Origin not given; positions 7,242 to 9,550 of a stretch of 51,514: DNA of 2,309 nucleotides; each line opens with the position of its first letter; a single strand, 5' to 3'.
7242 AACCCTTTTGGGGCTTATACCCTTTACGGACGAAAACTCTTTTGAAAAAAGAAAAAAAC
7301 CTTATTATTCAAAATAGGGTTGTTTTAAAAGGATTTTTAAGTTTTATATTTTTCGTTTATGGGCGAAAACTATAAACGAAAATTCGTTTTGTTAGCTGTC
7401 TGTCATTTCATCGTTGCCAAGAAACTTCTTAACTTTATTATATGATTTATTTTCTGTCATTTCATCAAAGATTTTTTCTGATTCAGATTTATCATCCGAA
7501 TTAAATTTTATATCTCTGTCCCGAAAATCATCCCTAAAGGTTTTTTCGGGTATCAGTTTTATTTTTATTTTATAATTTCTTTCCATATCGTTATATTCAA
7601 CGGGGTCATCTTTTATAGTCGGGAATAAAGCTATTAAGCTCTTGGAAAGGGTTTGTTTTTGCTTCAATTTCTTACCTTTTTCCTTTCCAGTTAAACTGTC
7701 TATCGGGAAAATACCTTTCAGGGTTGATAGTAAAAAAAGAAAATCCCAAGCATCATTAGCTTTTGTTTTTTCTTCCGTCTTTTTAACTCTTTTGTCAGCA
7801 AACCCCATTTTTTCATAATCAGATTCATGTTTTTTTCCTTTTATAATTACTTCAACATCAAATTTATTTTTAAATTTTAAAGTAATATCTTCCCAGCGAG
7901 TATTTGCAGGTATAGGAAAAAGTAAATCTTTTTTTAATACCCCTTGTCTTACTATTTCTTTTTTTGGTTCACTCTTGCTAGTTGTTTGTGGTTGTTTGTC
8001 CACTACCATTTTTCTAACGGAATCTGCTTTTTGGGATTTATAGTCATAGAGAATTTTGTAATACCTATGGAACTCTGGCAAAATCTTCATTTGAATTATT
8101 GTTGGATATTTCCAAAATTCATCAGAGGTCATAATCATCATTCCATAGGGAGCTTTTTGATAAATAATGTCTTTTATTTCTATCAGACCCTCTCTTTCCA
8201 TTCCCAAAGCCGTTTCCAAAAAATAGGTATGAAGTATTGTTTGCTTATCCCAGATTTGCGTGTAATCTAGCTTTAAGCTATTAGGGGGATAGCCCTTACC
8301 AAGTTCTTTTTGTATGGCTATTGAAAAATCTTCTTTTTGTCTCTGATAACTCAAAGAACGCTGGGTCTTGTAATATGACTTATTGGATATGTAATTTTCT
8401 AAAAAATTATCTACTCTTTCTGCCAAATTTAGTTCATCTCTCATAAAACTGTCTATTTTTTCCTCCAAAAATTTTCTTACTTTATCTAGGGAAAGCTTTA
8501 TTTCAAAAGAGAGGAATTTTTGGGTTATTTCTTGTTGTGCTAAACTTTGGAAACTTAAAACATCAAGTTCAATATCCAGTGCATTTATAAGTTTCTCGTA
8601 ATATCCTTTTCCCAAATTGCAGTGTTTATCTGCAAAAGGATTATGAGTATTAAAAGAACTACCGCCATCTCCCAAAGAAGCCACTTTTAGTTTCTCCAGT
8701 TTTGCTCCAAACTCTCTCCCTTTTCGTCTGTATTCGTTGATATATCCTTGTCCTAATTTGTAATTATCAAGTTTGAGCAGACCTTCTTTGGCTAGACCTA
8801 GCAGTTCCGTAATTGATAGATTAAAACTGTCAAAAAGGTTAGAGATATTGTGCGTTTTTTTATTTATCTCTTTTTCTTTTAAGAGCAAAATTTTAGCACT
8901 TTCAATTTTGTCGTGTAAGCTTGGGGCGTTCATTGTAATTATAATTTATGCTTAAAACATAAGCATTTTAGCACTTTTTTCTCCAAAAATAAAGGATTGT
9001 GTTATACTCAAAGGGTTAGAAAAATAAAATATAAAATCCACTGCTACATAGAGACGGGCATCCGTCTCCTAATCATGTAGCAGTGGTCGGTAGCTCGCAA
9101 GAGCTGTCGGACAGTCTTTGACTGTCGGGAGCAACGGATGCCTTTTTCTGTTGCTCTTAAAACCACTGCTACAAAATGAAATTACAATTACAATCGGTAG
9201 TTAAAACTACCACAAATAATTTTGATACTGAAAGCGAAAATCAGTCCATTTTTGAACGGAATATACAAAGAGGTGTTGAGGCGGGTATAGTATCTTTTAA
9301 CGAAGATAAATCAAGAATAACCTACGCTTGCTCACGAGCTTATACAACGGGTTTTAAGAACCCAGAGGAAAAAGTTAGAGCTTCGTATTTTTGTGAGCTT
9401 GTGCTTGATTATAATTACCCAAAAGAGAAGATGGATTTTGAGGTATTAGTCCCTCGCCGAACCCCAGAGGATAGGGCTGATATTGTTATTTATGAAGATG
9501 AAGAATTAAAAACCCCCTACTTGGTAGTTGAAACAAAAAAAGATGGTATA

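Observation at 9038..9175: Elaborate leader with mutually exclusive pairings upstream of the R-M methyltransferase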

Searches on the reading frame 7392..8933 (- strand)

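Call 6: search_protein_families(library=pfam, proteins=[window:7392-8933:-], max_evalue=0.01)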
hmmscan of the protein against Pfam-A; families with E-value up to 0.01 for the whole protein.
window:7392-8933:- (513 aa): 0 families

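Call 57: search_protein_families(library=phrogs, proteins=[window:7392-8933:-], max_evalue=0.001)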
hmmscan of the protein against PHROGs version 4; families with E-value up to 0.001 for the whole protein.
window:7392-8933:- (513 aa): 1 family
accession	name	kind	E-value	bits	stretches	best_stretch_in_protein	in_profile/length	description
phrog_12413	-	unknown function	0.00077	20.9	0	127-184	59-119/129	-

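Call 58: search_protein_families(library=padloc, proteins=[window:7392-8933:-], max_evalue=0.001)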
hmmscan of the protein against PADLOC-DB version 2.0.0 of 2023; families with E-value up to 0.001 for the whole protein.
window:7392-8933:- (513 aa): 0 families

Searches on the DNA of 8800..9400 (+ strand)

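Call 4: search_rna_families(source=window, start=8800, end=9400, threshold=evalue, max_evalue=10, show_alignments=3)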
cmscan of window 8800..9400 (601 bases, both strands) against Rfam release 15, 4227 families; matches with E-value up to 10: 7.
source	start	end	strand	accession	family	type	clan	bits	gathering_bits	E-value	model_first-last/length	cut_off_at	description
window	8956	9086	-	RF00082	SraG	Gene; sRNA;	-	19.4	50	0.68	1-177/177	no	SraG RNA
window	8995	9081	-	RF01663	ceN93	Gene; sRNA;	-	17.3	60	2.5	1-131/131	no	Caenorhabditis sRNA ceN93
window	8958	8992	-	RF01726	SAM-II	Cis-reg; riboswitch;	-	14.6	44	6.3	1-60/60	no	SAM-II riboswitch aptamer (SAM-II long loop)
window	9187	9227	-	RF04063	MIR2629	Gene; miRNA;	-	14.3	60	1.9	1-66/66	no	MIR2629 microRNA precursor family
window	8886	8922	+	RF00066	U7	Gene; snRNA;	-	13.4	34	3.5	1-62/62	no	U7 small nuclear RNA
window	9303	9354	+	RF02677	NsiR4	Gene; sRNA;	-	13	40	4.1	1-65/65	no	Nitrogen stress-induced RNA 4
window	9179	9222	-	RF03116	aCoV-5UTR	Cis-reg;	CL00116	12.8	70.3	1.2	78-130/323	no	Alphacoronavirus 5'UTR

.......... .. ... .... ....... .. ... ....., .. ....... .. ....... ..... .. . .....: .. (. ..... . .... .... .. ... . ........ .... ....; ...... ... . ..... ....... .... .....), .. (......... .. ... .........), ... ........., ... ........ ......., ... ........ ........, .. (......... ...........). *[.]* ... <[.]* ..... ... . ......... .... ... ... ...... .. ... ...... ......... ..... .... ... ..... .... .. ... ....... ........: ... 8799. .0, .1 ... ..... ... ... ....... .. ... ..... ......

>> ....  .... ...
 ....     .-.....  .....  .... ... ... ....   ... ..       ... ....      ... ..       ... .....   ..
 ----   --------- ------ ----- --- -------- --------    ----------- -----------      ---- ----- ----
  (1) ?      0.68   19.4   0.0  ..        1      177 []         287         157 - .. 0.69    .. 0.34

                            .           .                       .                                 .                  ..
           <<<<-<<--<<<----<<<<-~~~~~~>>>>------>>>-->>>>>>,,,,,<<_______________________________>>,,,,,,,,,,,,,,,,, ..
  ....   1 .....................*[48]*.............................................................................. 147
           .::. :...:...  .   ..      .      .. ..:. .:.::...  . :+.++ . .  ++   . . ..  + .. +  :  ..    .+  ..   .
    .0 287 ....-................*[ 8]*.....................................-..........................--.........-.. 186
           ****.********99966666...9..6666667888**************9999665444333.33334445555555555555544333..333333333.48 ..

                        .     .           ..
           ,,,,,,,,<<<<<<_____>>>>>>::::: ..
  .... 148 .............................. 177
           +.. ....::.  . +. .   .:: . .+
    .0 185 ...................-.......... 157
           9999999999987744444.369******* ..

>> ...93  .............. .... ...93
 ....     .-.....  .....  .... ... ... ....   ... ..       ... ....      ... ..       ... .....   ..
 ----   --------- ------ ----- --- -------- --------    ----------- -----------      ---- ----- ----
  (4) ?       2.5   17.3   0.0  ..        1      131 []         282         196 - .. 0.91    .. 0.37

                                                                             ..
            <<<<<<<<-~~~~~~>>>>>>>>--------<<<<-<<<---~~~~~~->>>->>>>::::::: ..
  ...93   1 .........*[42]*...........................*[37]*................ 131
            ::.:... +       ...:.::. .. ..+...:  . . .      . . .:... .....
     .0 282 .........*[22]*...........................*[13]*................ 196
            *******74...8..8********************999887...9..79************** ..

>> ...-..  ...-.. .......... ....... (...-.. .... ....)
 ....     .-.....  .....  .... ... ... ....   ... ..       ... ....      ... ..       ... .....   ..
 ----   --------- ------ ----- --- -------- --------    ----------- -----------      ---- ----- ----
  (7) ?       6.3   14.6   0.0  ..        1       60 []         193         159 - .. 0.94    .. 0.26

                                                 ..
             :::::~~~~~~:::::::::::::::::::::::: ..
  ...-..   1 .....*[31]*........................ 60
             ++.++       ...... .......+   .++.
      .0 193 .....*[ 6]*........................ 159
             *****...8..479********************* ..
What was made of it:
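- On Any Rfam 15 family (4227 models): A permissive scan of 8800-9400 gave only chance-level hits: best E = 0.68, 19 bits against a threshold of 50, on the minus strand (call 4).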

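Call 9: search_dna_similar(query=window:8900-9300:+, collection=phages, mode=distant, max_rows=30)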
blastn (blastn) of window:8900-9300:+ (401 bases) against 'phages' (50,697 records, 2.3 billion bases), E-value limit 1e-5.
No match.

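Call 83: search_dna_similar(query=window:8990-9240:+, collection=plasmids, mode=distant, max_rows=10)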
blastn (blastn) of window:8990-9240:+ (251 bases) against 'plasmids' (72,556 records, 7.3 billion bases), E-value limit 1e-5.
No match.
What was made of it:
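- Tried and rejected: No match (calls 9, 83).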

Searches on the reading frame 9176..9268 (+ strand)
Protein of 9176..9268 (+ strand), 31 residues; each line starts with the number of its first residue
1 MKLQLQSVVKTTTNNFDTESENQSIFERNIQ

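Call 37: search_protein_representatives(alignment_id=A3)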
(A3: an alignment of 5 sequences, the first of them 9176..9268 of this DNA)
Query: 5 sequences, 31 profile positions. Proteins with E-value up to 0.001 (for the whole library): 2; up to 1e-10: 0; up to 1e-30: 0. The best 2 are listed.
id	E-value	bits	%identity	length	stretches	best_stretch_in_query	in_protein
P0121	3.0e-10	55.6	-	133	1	1-31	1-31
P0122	1.0e-05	41.1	-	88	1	1-20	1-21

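Call 39: find_encoding_contigs(protein=P0121, flank=3000, max_places=4)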
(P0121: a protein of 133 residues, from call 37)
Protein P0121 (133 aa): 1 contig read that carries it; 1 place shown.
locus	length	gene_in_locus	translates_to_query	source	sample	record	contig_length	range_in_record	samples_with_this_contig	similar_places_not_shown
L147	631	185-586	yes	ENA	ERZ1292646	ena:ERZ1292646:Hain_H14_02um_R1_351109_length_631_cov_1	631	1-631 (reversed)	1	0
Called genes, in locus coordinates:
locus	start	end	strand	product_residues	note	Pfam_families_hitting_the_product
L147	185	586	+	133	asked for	PF13588:HSDR_N_2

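Call 40: find_encoding_contigs(protein=P0122, flank=3000, max_places=4)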
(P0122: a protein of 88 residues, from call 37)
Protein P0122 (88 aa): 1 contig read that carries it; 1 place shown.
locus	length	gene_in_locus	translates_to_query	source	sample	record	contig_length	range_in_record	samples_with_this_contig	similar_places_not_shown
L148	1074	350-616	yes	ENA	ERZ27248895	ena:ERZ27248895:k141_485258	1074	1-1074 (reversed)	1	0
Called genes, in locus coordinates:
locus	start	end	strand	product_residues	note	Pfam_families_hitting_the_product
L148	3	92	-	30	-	?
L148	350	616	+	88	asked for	-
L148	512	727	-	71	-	-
